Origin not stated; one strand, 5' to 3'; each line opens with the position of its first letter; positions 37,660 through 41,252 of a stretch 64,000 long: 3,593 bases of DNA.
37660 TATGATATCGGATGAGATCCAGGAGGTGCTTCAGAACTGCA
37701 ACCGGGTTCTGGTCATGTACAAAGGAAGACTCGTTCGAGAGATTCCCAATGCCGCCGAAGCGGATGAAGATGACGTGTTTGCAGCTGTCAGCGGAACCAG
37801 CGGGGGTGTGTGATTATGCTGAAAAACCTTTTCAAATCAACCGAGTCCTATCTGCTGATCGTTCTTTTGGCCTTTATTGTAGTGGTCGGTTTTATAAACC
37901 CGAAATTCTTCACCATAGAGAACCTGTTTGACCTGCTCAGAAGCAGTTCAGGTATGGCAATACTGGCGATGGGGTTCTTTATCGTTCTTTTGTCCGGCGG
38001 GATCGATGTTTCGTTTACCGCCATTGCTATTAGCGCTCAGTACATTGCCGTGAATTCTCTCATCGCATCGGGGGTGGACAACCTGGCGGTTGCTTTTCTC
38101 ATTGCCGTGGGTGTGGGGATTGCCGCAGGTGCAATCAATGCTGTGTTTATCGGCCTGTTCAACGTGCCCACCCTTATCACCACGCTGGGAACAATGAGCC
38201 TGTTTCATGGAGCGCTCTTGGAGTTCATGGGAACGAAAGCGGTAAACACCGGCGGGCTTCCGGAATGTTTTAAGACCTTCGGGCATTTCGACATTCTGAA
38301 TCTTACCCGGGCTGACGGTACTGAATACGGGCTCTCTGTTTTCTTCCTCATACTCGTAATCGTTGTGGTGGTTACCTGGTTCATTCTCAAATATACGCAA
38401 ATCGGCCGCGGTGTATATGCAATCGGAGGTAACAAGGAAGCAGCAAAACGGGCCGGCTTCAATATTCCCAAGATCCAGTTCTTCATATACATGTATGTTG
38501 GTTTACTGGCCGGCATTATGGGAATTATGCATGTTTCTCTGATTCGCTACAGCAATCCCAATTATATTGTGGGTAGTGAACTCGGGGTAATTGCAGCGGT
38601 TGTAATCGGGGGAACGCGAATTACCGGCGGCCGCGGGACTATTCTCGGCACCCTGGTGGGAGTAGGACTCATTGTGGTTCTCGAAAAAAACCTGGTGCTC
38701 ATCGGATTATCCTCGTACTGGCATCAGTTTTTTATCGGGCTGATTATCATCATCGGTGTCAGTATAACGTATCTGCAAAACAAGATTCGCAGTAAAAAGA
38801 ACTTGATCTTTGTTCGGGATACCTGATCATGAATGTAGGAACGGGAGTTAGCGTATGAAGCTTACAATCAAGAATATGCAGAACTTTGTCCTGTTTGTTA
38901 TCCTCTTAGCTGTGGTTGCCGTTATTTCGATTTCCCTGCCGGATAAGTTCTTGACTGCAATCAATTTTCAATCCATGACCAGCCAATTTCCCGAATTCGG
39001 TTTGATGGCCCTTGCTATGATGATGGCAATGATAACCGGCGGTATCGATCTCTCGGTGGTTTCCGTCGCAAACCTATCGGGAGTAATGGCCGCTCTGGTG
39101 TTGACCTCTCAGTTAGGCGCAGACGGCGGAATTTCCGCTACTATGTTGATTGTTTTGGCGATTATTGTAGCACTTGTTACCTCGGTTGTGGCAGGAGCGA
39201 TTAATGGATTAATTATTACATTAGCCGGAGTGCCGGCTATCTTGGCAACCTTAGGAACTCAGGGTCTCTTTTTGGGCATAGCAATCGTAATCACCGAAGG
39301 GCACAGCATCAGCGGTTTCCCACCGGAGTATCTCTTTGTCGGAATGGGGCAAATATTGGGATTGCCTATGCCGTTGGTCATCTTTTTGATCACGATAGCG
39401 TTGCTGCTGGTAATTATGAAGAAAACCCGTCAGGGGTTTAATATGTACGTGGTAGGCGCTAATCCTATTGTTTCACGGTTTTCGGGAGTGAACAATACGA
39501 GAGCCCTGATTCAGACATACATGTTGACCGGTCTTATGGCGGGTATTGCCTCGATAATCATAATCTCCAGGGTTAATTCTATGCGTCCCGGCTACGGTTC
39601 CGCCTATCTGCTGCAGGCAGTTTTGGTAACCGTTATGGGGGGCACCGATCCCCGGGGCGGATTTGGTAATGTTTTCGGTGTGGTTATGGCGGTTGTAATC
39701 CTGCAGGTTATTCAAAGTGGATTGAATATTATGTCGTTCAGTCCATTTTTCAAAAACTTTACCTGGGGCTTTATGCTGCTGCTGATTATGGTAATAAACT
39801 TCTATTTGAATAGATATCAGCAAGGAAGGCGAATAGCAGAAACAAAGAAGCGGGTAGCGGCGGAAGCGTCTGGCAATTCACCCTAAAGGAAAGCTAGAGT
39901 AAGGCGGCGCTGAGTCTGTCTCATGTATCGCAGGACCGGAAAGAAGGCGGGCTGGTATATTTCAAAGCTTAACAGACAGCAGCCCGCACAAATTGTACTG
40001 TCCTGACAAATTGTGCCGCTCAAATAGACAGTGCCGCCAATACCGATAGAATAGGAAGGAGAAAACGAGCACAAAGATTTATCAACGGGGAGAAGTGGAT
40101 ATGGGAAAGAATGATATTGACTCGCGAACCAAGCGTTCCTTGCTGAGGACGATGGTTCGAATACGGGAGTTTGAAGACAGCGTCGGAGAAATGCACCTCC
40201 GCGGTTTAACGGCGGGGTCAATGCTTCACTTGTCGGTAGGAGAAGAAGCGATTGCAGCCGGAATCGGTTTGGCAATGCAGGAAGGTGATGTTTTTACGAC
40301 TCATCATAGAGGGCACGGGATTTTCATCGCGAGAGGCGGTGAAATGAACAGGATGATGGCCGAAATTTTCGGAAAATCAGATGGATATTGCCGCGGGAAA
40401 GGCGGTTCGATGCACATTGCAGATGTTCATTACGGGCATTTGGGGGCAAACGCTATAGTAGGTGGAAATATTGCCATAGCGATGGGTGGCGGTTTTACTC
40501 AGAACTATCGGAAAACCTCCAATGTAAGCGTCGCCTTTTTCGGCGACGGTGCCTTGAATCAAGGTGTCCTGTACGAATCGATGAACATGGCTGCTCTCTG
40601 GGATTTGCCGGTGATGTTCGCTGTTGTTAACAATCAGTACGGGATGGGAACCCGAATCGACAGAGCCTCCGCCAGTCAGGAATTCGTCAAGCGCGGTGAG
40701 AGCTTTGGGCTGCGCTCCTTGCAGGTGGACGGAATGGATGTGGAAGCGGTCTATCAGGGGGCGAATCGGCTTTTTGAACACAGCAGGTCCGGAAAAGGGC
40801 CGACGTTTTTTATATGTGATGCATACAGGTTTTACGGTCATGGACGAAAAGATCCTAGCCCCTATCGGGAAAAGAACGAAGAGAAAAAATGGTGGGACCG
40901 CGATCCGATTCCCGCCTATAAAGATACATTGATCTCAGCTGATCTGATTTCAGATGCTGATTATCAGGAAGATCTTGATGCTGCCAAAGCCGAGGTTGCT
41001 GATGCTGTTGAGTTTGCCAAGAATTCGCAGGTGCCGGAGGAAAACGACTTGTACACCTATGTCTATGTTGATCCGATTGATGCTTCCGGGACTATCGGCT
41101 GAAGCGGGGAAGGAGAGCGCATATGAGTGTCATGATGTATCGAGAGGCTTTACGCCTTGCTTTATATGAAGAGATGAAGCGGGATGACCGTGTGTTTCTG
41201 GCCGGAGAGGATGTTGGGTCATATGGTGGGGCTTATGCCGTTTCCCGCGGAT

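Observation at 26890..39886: Catabolic island: fused class II aldolase, two divergent FGGY kinases, BtpA/SgcQ, a DeoR regulator and an Lsr/Rbs-like ABC importer around a tRNA-Ser gene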

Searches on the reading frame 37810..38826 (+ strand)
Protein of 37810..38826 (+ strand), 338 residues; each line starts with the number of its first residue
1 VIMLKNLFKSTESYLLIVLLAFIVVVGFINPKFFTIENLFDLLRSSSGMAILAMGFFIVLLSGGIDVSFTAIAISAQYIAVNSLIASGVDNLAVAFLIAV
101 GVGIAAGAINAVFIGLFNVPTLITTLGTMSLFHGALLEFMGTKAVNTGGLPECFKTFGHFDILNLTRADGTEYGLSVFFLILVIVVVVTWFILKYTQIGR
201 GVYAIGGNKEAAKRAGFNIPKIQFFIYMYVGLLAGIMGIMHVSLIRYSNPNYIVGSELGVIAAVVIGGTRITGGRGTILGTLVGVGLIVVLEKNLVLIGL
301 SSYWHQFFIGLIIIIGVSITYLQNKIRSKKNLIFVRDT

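Call 4: search_protein_families(library=pfam, proteins=[window:37810-38826:+])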
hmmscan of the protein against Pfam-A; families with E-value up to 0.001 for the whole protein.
window:37810-38826:+ (338 aa): 1 family
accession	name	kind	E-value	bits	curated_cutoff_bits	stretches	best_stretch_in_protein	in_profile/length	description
PF02653.21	BPD_transp_2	-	4.8e-34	118.2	26.8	1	39-315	2-267/269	Branched-chain amino acid transport system / permease component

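Call 6: search_protein_families(library=ncbifam, proteins=[window:37810-38826:+], max_evalue=0.00001)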
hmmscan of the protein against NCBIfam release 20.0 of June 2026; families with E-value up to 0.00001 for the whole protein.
window:37810-38826:+ (338 aa): 10 families
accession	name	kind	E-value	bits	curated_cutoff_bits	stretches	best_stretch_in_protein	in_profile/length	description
NF007067.0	PRK09512.1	equivalog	1.5e-54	185.3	398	1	13-319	20-316/321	ribose ABC transporter permease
NF011961.0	PRK15432.1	equivalog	1.3e-40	139.7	388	1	3-318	1-301/344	autoinducer 2 ABC transporter permease LsrC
NF040906.3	GguB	equivalog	2.3e-39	135.7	450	2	172-319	221-368/375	multiple monosaccharide ABC transporter permease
NF008441.0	PRK11285.1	equivalog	5.7e-39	134.1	378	1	12-327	29-330/333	L-arabinose ABC transporter permease AraH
NF007014.0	PRK09478.1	equivalog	4.2e-38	131.5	386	1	11-322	14-330/336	galactose/methyl galactoside ABC transporter permease MglC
NF008630.0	PRK11618.1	equivalog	2e-35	122.6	363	1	18-322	15-311/331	galactofuranose ABC transporter, permease protein YjfF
NF007252.0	PRK09699.1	equivalog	1.9e-34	119.5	396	1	14-322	26-323/326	D-allose ABC transporter permease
NF011612.1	PRK15038.1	equivalog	1.9e-34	119.3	500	1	12-327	5-315/322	autoinducer 2 ABC transporter permease LsrD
NF041862.1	YtfT_transport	equivalog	2.9e-20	72.7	535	1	21-315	35-319/339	galactofuranose ABC transporter, ATP-binding protein YtfT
TIGR03408.1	urea_trans_UrtC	equivalog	3.5e-07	30.2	296.2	1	153-316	147-302/313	urea ABC transporter permease subunit UrtC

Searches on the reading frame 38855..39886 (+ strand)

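Call 4: search_protein_families(library=pfam, proteins=[window:38855-39886:+])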
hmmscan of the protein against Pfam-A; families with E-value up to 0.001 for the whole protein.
window:38855-39886:+ (343 aa): 1 family
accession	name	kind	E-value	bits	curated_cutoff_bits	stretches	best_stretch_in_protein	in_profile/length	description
PF02653.21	BPD_transp_2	-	2.1e-30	106.2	26.8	1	41-312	5-269/269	Branched-chain amino acid transport system / permease component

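Call 6: search_protein_families(library=ncbifam, proteins=[window:38855-39886:+], max_evalue=0.00001)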
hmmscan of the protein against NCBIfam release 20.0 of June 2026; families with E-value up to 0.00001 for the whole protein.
window:38855-39886:+ (343 aa): 10 families
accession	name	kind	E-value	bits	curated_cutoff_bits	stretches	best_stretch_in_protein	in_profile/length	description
NF008441.0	PRK11285.1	equivalog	3.7e-41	141.3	378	1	6-320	25-328/333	L-arabinose ABC transporter permease AraH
NF007252.0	PRK09699.1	equivalog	1.6e-40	139.4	396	1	9-314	24-320/326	D-allose ABC transporter permease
NF007067.0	PRK09512.1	equivalog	3.3e-40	138.3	398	1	14-315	23-317/321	ribose ABC transporter permease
NF040906.3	GguB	equivalog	1.4e-39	136.3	450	2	163-317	217-371/375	multiple monosaccharide ABC transporter permease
NF007014.0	PRK09478.1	equivalog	4.3e-38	131.5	386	1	4-314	9-327/336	galactose/methyl galactoside ABC transporter permease MglC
NF011612.1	PRK15038.1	equivalog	1e-34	120.2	500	1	15-313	8-303/322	autoinducer 2 ABC transporter permease LsrD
NF011961.0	PRK15432.1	equivalog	1.4e-31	110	388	1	6-318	3-307/344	autoinducer 2 ABC transporter permease LsrC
NF041862.1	YtfT_transport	equivalog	9.3e-25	87.5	535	1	24-315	43-324/339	galactofuranose ABC transporter, ATP-binding protein YtfT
NF008630.0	PRK11618.1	equivalog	3.4e-23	82.4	363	1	15-332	13-326/331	galactofuranose ABC transporter, permease protein YjfF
TIGR03409.1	urea_trans_UrtB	equivalog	2.7e-08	33.8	250.3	1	92-317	56-278/291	urea ABC transporter permease subunit UrtB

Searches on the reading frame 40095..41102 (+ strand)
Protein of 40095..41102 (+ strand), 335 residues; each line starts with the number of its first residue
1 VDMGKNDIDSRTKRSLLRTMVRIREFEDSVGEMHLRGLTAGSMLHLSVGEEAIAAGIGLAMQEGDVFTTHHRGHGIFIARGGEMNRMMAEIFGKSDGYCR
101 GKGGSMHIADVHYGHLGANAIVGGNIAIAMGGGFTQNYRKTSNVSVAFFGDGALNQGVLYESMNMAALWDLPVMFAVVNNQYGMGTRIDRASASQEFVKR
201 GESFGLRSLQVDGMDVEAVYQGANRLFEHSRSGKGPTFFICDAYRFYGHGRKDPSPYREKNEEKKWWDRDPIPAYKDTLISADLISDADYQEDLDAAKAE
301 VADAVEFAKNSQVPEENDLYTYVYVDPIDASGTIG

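Call 5: search_protein_families(library=pfam, proteins=[window:40095-41102:+])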
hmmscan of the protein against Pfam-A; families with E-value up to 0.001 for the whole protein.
window:40095-41102:+ (335 aa): 2 families
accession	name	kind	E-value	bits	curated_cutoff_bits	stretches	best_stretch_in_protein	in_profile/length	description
PF00676.26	E1_dh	-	2.1e-74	250.6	22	1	19-315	2-298/300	Dehydrogenase E1 component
PF13292.11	DXP_synthase_N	-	0.00014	21.6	21.2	1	124-182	115-173/274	1-deoxy-D-xylulose-5-phosphate synthase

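Call 7: search_protein_families(library=ncbifam, proteins=[window:40095-41102:+], max_evalue=0.00001)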
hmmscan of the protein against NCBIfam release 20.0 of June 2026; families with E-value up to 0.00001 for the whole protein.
window:40095-41102:+ (335 aa): 6 families
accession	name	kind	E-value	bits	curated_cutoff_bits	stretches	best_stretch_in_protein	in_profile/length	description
TIGR03182.1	PDH_E1_alph_y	equivalog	1.2e-105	352.9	393.85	1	14-325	5-315/315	pyruvate dehydrogenase (acetyl-transferring) E1 component subunit alpha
TIGR03181.1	PDH_E1_alph_x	equivalog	9.6e-63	212.1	411.35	1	7-326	20-329/341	pyruvate dehydrogenase (acetyl-transferring) E1 component subunit alpha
NF004559.0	PRK05899.2-5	equivalog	1.3e-09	36.9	488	1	122-240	128-244/627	transketolase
NF006914.0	PRK09404.1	equivalog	3.1e-07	29.1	764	1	135-310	333-513/919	2-oxoglutarate dehydrogenase E1 component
TIGR00239.1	2oxo_dh_E1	equivalog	1.2e-06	26.7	770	1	134-321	337-524/931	2-oxoglutarate dehydrogenase E1 component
NF008907.0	PRK12270.1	equivalog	1.8e-06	26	878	1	128-312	646-835/1241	multifunctional oxoglutarate decarboxylase/oxoglutarate dehydrogenase thiamine pyrophosphate-binding subunit/dihydrolipoyllysine-residue suc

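Call 52: find_homologous_proteins(query=window:40095-41102:+, max_evalue=1e-30)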
Query window:40095-41102:+ (335 aa): 7996 proteins with E <= 1e-30 among 8000 candidates; the best 120 are listed.
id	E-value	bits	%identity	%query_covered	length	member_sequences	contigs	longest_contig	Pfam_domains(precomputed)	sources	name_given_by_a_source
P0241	3.7e-223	758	100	99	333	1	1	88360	PF00676.26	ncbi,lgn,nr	ncbi:MAG: hypothetical protein K9L68_00220 [Spirochaetales bacterium]|nr:hypothetical protein [Spiro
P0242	1.6e-147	509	69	94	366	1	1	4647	PF00676.26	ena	-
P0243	8.7e-147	507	68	98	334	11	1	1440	PF02775.27,PF00676.26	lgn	-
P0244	2.4e-146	505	68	98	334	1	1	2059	PF00676.26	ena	-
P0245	7.8e-146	504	68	98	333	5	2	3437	PF00676.26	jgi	jgi:TPP-dependent pyruvate/acetoin dehydrogenase alpha subunit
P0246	7.2e-144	497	69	95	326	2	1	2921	PF00676.26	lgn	-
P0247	2.3e-143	495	67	97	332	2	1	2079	PF00676.26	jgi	jgi:pyruvate dehydrogenase E1 component alpha subunit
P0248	2.6e-143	495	69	94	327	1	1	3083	PF00676.26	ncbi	ncbi:MAG: thiamine pyrophosphate-dependent enzyme [Spirochaetota bacterium]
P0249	3.8e-143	495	68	94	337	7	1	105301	PF00676.26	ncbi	-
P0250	4.1e-143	495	67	96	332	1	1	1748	PF00676.26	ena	-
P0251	2.4e-142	492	68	93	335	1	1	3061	PF00676.26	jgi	jgi:pyruvate dehydrogenase E1 component alpha subunit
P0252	5.9e-142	491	67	97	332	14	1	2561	PF00676.26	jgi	jgi:acetoin:2,6-dichlorophenolindophenol oxidoreductase subunit alpha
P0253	8.7e-141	487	66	97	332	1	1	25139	PF00676.26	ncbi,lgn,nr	ncbi:MAG: hypothetical protein JXB06_07330 [Spirochaetales bacterium]|nr:hypothetical protein [Spiro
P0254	2.5e-140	485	68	94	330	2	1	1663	PF00676.26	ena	-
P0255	4.9e-140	484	67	97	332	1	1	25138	PF00676.26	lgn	-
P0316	1.2e-129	450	64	93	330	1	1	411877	PF00676.26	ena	-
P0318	1.5e-129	450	65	95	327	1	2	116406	PF00676.26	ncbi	-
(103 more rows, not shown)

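Call 53: find_encoding_contigs(protein=P0249, flank=10000, max_places=1)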
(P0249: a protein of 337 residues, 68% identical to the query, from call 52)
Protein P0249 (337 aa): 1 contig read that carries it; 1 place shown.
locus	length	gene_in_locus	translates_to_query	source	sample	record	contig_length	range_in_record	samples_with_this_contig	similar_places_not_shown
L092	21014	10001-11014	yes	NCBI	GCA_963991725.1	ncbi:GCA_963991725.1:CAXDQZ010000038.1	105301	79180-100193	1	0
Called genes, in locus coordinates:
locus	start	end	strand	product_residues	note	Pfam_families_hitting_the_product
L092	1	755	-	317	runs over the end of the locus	PF02653:BPD_transp_2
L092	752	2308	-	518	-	PF00005:ABC_tran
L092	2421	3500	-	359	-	PF13407:Peripla_BP_4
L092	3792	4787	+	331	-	PF04545:Sigma70_r4 (weak), PF13545:HTH_Crp_2 (weak), PF08281:Sigma70_r4_2 (weak), PF09339:HTH_IclR (weak), PF12802:MarR_2, PF13412:HTH_24 (weak), PF04198:Sugar-bind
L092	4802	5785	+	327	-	PF00294:PfkB, PF08543:Phos_pyr_kin (weak)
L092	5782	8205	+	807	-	PF02901:PFL-like, PF01228:Gly_radical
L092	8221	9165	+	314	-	PF00037:Fer4, PF12837:Fer4_6 (weak), PF13237:Fer4_10, PF14697:Fer4_21 (weak), PF12838:Fer4_7, PF13187:Fer4_9, PF13353:Fer4_12 (weak), PF04055:Radical_SAM, +1 more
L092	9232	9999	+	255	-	PF00106:adh_short, PF08659:KR, PF13561:adh_short_C2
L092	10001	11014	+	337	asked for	PF00676:E1_dh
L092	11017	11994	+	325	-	PF02779:Transket_pyr, PF02780:Transketolase_C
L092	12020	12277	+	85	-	PF00364:Biotin_lipoyl, PF25997:BSH_YhbJ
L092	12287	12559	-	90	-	-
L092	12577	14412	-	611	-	PF02730:AFOR_N, PF01314:AFOR_C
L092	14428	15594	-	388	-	PF01408:GFO_IDH_MocA, PF03447:NAD_binding_3 (weak), PF22725:GFO_IDH_MocA_C3, PF02894:GFO_IDH_MocA_C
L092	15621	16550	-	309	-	PF13353:Fer4_12 (faint), PF00037:Fer4 (weak), PF12797:Fer4_2 (weak), PF13237:Fer4_10, PF12837:Fer4_6 (weak), PF12838:Fer4_7 (weak), PF00037:Fer4 (weak), PF04055:Radical_SAM, +3 more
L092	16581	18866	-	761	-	PF02901:PFL-like, PF01228:Gly_radical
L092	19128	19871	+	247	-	PF00392:GntR, PF07729:FCD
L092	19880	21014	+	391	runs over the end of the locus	PF07690:MFS_1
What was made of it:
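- E1alpha/beta plus lipoyl also occurs in a different cluster, with glycyl-radical enzymes (L092, call 53).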

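Call 54: find_encoding_contigs(protein=P0316, flank=10000, max_places=1)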
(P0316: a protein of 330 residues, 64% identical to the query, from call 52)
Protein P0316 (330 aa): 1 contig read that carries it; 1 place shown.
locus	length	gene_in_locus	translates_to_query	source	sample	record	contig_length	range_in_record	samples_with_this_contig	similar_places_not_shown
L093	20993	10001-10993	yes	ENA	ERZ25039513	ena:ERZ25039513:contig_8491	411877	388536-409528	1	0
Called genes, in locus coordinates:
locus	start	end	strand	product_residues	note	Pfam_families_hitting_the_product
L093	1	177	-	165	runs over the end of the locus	PF00370:FGGY_N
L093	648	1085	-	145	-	PF02073:Peptidase_M29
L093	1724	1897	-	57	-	PF03437:BtpA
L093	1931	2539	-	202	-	PF03437:BtpA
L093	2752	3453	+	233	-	PF00248:Aldo_ket_red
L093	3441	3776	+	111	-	PF00248:Aldo_ket_red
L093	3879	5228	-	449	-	-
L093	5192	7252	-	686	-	PF12679:ABC2_membrane_2 (weak), PF23357:DUF7088, PF09822:ABC_transp_aux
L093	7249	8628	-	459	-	PF02734:Dak2, PF00005:ABC_tran, PF13304:AAA_21 (weak)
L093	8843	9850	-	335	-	PF02733:Dak1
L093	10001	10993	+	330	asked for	PF00676:E1_dh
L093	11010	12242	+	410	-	PF02779:Transket_pyr, PF02780:Transketolase_C, PF00364:Biotin_lipoyl, PF25997:BSH_YhbJ (faint)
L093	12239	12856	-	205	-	-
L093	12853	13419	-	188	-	PF02782:FGGY_C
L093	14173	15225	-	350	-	PF02653:BPD_transp_2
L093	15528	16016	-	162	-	PF02653:BPD_transp_2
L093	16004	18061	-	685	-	PF00005:ABC_tran, PF02653:BPD_transp_2 (weak)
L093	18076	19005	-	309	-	PF13407:Peripla_BP_4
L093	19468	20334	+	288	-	PF00356:LacI, PF00532:Peripla_BP_1, PF13377:Peripla_BP_3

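Call 55: find_encoding_contigs(protein=P0318, flank=10000, max_places=1)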
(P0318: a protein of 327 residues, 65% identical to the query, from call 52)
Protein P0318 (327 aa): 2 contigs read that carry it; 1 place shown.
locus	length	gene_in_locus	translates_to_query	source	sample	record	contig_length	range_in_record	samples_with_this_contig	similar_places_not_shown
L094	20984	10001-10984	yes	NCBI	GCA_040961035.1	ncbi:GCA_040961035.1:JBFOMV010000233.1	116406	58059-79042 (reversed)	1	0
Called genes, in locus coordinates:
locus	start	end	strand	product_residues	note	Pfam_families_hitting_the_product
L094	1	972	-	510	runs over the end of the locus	PF00370:FGGY_N, PF02782:FGGY_C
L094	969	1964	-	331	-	PF02073:Peptidase_M29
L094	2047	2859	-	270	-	PF03437:BtpA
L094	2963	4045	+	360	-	PF00248:Aldo_ket_red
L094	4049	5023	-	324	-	PF14238:DUF4340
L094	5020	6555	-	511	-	PF23357:DUF7088, PF09822:ABC_transp_aux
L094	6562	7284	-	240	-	PF12679:ABC2_membrane_2 (weak), PF12730:ABC2_membrane_4 (faint), PF12698:ABC2_membrane_3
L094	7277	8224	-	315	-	PF00005:ABC_tran, PF13304:AAA_21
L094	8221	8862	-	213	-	PF02734:Dak2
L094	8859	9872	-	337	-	PF02733:Dak1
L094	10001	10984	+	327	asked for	PF00676:E1_dh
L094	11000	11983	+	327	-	PF02779:Transket_pyr, PF02780:Transketolase_C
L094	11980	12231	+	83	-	PF00364:Biotin_lipoyl, PF25997:BSH_YhbJ (weak)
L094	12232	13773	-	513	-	PF00370:FGGY_N, PF02782:FGGY_C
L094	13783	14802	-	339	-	PF02653:BPD_transp_2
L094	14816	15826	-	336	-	PF02653:BPD_transp_2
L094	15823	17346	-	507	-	PF00005:ABC_tran, PF13555:AAA_29 (faint), PF13304:AAA_21 (faint), PF00005:ABC_tran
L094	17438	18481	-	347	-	PF13407:Peripla_BP_4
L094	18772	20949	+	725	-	PF02743:dCache_1, PF00672:HAMP (weak), PF10368:YkyA (faint), PF00015:MCPsignal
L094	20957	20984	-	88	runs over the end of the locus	-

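Call 92: search_solved_structures(query=window:40095-41102:+, max_evalue=1e-20)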
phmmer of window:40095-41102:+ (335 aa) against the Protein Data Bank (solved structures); distinct sequences matched with E-value up to 1e-20: 28.
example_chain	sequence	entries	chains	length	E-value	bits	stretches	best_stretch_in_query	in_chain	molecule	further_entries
1ni4_A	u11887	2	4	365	6.4e-56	193.1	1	17-325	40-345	Pyruvate dehydrogenase E1 component: Alpha subunit | Pyruvate dehydrogenase E1 component subunit alpha, somatic form, mitochondrial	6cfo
3exe_A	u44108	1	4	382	7.2e-56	192.9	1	17-325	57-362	Pyruvate dehydrogenase E1 component subunit alpha, somatic form, mitochondrial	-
3exf_A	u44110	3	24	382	7.3e-56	192.9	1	17-325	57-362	Pyruvate dehydrogenase E1 component subunit alpha, somatic form, mitochondrial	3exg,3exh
2ozl_A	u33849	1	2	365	1.2e-55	192.2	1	17-325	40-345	Pyruvate dehydrogenase E1 component alpha subunit, somatic form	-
6cer_A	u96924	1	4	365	1.7e-55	191.7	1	17-325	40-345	Pyruvate dehydrogenase E1 component subunit alpha, somatic form, mitochondrial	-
3exi_A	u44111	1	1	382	1.9e-55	191.6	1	17-325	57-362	Pyruvate dehydrogenase E1 component subunit alpha, somatic form, mitochondrial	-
1um9_A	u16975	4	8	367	7.6e-29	104.1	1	7-310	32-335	2-oxo acid dehydrogenase alpha subunit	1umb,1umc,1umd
1w85_A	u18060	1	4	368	1.3e-26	96.8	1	118-323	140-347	PYRUVATE DEHYDROGENASE E1 COMPONENT, ALPHA SUBUNIT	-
3duf_A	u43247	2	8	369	1.3e-26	96.8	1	118-323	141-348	Pyruvate dehydrogenase E1 component subunit alpha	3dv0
3dva_A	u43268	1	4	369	2.5e-26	95.9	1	118-323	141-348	Pyruvate dehydrogenase E1 component subunit alpha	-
1w88_A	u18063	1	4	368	3.4e-26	95.4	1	118-323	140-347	PYRUVATE DEHYDROGENASE E1 COMPONENT, ALPHA SUBUNIT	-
1qs0_A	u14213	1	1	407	5.9e-25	91.3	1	6-303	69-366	2-OXOISOVALERATE DEHYDROGENASE ALPHA-SUBUNIT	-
2bp7_A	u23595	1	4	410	6e-25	91.3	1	6-303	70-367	2-OXOISOVALERATE DEHYDROGENASE ALPHA SUBUNIT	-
1x7y_A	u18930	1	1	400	8.3e-24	87.6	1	44-326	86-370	2-oxoisovalerate dehydrogenase alpha subunit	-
1dtw_A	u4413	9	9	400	8.5e-24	87.5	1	44-326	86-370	BRANCHED-CHAIN ALPHA-KETO ACID DEHYDROGENASE ALPHA SUBUNIT | 2-OXOISOVALERATE DEHYDROGENASE ALPHA SUBUNIT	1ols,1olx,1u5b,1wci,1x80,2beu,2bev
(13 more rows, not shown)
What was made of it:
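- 40095..42393 (+): E1alpha (40095-41102), E1beta (41123-42097) and an 83-aa free lipoyl-domain protein (42142-42393). Best PDB match is mitochondrial-type PDH E1alpha at 6e-56 (call 92).
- E1alpha is closest to PDH-type E1 (call 92), so it may simply act on pyruvate or another 2-oxoacid.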
